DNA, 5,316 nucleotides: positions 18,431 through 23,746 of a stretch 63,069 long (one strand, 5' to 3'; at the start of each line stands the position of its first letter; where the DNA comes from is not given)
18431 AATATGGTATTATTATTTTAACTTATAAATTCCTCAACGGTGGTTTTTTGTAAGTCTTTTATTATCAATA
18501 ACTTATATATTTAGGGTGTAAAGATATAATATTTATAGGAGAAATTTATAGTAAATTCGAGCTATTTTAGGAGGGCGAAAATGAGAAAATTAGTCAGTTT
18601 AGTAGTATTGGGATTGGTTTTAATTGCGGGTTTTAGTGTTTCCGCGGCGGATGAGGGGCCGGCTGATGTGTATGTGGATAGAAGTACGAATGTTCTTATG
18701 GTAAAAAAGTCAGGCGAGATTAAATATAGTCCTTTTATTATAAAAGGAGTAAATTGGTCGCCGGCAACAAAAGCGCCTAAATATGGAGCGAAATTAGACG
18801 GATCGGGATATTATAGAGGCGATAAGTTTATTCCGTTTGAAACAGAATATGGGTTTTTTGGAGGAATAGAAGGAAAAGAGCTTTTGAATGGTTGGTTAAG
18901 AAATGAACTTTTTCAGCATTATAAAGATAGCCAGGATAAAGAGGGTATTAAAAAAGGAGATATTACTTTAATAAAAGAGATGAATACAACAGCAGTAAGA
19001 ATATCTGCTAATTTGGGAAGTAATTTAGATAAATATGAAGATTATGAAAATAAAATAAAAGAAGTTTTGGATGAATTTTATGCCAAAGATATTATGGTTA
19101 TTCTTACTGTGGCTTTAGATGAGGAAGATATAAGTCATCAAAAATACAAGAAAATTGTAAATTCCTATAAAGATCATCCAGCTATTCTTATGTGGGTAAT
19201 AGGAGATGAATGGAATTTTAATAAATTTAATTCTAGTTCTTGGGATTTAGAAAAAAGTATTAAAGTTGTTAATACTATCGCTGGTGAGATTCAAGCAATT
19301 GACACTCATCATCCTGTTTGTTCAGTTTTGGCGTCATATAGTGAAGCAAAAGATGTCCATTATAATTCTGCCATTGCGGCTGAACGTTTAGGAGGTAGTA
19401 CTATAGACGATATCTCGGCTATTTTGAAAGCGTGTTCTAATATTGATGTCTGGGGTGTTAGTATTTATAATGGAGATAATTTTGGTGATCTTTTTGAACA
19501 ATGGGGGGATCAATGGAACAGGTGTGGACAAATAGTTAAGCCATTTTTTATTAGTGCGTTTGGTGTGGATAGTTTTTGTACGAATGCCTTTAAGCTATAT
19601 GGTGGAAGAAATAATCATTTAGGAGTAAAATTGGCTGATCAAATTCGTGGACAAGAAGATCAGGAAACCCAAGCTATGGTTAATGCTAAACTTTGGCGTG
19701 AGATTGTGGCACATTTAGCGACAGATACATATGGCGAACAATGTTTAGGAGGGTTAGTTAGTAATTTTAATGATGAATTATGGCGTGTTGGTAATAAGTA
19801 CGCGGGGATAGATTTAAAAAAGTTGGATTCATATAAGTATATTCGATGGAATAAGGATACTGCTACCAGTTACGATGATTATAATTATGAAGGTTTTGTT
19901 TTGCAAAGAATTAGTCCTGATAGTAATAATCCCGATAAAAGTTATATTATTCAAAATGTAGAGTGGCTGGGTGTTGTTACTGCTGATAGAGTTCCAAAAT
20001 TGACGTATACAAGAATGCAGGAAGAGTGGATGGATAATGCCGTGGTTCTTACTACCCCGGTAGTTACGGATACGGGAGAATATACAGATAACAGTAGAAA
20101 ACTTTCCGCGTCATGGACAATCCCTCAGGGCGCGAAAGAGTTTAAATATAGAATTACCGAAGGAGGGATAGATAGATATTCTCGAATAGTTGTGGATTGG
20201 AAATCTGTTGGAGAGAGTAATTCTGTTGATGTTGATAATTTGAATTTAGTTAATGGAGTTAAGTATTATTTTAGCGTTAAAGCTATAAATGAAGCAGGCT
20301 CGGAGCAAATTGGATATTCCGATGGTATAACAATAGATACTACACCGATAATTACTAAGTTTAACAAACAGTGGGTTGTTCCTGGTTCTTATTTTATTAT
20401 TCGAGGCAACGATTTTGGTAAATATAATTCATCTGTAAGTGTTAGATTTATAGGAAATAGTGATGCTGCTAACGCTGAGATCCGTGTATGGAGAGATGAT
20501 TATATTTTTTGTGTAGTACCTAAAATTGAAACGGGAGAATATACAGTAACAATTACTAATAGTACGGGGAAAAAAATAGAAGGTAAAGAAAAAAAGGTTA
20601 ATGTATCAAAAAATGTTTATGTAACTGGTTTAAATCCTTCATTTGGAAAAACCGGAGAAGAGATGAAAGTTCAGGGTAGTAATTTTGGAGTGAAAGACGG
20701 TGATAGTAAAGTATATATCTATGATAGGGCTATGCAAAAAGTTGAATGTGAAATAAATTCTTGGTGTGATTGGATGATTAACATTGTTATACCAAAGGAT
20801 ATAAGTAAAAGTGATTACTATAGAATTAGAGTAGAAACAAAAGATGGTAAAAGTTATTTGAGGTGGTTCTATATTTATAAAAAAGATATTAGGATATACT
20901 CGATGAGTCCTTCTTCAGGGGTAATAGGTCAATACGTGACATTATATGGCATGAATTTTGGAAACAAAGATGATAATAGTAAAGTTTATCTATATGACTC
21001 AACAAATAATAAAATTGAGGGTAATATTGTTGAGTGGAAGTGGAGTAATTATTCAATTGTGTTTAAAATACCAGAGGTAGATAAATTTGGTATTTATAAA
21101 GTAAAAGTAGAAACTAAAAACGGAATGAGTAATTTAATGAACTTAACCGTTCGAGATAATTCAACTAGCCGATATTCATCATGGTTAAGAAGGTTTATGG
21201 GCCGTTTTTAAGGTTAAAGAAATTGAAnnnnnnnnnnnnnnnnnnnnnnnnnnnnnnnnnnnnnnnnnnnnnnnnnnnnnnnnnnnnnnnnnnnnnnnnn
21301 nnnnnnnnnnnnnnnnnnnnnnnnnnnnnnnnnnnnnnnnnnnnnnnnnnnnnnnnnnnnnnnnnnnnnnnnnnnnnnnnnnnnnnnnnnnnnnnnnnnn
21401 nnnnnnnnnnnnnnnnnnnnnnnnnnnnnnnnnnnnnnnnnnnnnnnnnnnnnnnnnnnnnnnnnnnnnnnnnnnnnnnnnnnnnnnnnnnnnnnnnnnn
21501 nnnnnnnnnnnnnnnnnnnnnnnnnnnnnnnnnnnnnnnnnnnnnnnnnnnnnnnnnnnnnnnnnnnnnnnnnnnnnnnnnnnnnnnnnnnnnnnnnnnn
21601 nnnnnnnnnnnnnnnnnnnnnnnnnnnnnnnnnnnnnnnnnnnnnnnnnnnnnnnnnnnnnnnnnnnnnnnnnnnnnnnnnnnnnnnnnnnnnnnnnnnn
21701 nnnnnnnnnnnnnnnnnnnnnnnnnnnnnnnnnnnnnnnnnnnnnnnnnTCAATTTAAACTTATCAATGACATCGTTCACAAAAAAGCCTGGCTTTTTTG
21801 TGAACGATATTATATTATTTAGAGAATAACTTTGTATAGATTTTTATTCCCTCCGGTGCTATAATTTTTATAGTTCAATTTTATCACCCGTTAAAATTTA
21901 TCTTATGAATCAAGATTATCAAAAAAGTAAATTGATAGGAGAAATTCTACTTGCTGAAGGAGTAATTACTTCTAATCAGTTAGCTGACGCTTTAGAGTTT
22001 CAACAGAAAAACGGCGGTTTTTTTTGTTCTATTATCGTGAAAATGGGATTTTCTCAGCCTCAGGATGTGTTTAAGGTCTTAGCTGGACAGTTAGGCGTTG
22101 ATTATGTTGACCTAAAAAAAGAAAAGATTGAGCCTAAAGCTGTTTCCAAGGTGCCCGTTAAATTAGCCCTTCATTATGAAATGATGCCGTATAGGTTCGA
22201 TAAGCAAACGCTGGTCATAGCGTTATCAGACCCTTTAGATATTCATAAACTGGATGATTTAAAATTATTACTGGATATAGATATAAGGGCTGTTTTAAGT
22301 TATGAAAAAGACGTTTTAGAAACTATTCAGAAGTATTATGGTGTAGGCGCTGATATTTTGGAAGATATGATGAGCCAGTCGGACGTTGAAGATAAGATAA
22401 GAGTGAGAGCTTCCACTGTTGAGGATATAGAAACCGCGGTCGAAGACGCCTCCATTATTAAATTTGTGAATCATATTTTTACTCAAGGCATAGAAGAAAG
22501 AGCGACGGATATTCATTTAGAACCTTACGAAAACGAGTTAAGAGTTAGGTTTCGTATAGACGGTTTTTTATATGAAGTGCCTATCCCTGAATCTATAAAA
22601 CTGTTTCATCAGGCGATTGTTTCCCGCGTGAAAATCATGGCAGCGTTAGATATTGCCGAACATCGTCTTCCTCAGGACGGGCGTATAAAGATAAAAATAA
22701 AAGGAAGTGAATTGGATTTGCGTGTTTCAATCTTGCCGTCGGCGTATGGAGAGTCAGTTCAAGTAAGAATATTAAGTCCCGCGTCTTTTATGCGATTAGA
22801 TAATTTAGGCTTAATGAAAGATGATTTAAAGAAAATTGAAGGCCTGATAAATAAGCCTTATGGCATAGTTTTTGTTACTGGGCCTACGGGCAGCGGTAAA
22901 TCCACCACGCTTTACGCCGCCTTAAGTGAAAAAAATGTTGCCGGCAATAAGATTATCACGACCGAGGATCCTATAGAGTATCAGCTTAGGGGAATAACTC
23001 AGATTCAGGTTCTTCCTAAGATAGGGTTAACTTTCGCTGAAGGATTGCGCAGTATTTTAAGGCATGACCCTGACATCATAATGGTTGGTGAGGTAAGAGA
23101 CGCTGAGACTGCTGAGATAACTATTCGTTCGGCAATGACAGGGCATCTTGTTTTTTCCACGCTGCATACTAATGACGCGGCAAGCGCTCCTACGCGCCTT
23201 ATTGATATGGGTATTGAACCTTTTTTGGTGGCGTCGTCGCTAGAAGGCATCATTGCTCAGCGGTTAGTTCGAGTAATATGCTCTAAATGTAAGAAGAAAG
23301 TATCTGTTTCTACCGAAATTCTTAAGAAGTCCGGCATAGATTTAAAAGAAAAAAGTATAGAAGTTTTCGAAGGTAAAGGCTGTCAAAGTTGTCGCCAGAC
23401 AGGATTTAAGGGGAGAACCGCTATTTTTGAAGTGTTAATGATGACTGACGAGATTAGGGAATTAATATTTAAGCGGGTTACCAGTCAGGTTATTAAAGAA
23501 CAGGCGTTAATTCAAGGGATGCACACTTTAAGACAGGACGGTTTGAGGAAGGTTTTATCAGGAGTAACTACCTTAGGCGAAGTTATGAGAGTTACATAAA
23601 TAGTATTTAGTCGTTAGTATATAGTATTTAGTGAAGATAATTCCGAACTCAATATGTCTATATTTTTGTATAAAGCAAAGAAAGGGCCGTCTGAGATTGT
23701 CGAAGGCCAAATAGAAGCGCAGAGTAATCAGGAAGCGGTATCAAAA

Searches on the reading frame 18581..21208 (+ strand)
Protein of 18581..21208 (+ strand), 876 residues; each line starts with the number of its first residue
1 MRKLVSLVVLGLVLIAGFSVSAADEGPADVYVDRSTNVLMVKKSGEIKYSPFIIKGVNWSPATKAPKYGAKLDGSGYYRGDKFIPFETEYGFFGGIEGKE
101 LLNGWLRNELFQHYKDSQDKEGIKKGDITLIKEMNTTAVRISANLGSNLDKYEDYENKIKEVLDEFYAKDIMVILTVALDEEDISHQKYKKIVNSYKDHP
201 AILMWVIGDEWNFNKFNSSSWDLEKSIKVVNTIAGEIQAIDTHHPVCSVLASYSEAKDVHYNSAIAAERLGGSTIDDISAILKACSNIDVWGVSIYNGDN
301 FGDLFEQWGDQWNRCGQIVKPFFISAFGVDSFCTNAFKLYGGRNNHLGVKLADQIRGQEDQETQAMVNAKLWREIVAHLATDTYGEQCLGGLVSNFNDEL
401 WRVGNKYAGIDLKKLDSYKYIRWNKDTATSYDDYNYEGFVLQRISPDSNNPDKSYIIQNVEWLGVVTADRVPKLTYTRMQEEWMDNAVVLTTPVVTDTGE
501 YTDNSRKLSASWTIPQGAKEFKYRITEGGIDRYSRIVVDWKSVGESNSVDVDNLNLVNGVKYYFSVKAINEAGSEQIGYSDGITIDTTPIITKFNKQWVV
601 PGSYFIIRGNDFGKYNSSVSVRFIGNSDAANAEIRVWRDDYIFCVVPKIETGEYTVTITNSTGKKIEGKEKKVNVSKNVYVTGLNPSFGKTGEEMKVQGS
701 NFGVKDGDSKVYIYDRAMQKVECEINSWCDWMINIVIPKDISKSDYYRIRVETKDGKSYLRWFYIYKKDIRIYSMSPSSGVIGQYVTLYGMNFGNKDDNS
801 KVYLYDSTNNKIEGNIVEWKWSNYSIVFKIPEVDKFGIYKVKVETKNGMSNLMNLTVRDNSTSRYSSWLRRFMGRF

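Call 67: search_protein_families(library=pfam, proteins=[window:18581-21208:+], max_evalue=0.001)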
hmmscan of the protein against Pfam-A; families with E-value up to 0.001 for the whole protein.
window:18581-21208:+ (876 aa): 2 families
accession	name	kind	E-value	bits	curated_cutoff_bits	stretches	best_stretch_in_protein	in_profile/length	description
PF01833.30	TIG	-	2.3e-22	79.2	20.9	2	772-854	3-81/84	IPT/TIG domain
PF14734.12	DUF4469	-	7.4e-06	26.3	22.6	0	690-757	17-89/101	Domain of unknown function (DUF4469) with IG-like fold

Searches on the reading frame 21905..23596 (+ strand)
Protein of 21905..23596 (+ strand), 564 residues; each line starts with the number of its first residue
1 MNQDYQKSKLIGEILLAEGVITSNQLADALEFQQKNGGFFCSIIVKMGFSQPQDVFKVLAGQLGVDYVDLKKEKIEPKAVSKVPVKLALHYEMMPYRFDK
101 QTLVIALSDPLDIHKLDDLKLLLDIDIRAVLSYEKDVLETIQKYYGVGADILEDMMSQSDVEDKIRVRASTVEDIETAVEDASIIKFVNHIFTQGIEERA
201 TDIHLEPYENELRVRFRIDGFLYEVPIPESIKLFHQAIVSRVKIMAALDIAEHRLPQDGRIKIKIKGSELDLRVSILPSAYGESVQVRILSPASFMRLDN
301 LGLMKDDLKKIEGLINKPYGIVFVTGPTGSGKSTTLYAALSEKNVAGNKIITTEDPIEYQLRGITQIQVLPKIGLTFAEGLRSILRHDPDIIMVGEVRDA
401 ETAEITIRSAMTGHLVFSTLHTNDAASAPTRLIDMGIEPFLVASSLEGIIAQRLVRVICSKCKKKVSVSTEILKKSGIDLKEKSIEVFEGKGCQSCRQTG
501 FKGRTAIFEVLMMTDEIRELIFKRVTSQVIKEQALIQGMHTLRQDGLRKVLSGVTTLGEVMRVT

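Call 67: search_protein_families(library=pfam, proteins=[window:21905-23596:+], max_evalue=0.001)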
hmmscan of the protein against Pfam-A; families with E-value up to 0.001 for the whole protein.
window:21905-23596:+ (564 aa): 2 families
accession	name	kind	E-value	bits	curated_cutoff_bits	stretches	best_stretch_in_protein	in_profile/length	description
PF00437.27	T2SSE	-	9.3e-133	442.9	24.9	1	179-562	3-370/370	Type II/IV secretion system protein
PF05157.20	MshEN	-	6.3e-16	58.6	23.1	1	63-147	1-86/90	MshEN domain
